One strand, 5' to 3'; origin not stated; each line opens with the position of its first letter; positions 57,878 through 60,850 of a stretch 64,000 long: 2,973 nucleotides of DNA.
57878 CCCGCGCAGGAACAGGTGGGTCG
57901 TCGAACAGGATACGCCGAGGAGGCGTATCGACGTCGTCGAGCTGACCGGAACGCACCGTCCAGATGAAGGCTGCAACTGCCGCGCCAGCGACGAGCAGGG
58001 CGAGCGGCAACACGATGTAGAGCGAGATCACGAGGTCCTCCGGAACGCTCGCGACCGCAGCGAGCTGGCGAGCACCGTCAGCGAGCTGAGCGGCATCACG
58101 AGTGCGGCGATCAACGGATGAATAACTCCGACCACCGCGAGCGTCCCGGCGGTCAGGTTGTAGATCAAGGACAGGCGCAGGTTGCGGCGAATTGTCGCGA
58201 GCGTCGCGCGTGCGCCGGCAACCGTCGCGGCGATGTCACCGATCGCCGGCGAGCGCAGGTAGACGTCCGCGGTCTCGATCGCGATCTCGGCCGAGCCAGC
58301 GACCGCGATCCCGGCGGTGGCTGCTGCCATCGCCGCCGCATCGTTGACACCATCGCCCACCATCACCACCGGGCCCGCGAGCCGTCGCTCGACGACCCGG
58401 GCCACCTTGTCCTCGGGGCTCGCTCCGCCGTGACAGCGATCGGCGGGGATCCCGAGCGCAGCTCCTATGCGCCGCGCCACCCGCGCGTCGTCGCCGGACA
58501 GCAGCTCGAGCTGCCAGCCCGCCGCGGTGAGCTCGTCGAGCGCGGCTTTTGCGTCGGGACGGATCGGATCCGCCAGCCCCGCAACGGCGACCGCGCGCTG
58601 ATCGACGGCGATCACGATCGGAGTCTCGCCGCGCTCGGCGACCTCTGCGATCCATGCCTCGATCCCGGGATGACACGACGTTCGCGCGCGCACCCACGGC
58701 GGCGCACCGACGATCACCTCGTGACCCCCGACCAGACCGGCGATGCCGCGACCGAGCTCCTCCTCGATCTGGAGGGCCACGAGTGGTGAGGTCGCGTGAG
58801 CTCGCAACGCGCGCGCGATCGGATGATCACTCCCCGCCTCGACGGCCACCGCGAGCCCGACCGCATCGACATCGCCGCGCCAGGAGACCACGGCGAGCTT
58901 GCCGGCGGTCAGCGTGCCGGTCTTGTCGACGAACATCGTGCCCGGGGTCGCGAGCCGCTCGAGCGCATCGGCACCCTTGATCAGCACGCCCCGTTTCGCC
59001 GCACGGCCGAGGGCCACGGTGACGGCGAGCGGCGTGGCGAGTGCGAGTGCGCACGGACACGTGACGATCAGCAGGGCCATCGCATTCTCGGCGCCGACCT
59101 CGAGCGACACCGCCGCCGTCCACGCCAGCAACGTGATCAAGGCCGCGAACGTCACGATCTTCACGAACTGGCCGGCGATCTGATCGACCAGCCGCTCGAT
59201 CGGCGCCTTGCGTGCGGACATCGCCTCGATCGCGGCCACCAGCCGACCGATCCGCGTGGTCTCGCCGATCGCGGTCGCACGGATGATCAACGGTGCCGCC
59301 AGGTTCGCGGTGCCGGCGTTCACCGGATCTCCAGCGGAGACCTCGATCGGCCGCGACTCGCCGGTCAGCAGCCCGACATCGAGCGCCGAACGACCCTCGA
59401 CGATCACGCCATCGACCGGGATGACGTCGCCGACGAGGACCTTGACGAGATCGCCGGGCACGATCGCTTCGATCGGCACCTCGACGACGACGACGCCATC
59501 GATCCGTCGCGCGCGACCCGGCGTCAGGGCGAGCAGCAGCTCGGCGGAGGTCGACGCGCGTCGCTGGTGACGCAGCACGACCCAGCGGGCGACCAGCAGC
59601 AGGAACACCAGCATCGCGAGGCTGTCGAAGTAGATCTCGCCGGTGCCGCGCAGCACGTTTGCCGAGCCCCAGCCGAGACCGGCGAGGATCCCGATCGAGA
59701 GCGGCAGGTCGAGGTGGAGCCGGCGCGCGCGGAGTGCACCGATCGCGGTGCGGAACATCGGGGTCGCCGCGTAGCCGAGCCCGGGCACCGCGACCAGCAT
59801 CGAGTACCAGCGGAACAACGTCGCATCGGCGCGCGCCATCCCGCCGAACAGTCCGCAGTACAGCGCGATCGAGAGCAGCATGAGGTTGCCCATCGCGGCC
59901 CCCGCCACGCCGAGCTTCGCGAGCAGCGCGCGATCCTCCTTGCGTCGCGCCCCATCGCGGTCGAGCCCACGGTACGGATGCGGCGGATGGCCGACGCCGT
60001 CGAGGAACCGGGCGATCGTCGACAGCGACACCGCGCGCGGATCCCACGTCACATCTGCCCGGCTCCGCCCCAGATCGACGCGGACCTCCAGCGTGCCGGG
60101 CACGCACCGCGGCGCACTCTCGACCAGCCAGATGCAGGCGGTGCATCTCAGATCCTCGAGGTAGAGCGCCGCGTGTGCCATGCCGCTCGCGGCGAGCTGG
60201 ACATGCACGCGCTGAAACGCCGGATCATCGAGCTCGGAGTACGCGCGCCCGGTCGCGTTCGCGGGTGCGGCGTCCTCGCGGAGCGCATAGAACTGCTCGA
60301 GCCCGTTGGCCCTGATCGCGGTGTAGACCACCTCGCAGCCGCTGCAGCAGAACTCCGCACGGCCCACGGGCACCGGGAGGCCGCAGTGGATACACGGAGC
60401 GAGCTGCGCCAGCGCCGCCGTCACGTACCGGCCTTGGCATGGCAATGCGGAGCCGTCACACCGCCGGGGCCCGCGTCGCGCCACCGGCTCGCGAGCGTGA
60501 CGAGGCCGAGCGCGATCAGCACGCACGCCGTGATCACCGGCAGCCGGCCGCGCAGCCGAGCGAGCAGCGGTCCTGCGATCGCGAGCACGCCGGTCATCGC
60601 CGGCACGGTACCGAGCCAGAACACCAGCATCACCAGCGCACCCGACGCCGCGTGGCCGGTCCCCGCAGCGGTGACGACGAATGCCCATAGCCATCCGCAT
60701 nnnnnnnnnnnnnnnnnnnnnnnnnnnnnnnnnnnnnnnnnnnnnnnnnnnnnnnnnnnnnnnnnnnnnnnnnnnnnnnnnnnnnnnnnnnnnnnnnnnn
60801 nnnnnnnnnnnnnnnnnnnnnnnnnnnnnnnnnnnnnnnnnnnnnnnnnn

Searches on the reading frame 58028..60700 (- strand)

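Call 84: search_protein_families(library=pfam, proteins=[window:58028-60700:-], max_evalue=0.00001)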
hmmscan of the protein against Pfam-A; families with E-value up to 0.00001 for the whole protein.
window:58028-60700:- (890 aa): 3 families
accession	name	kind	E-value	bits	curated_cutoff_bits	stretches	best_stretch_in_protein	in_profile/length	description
PF00122.25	E1-E2_ATPase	-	3.7e-45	154.1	28.1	1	392-570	2-181/181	E1-E2 ATPase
PF00702.32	Hydrolase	-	5.6e-23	82.8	26.4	1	589-794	4-190/191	haloacid dehalogenase-like hydrolase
PF12156.14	ATPase-cat_bd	-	5.8e-11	43.4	27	1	103-168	2-83/86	Putative metal-binding domain of cation transport ATPase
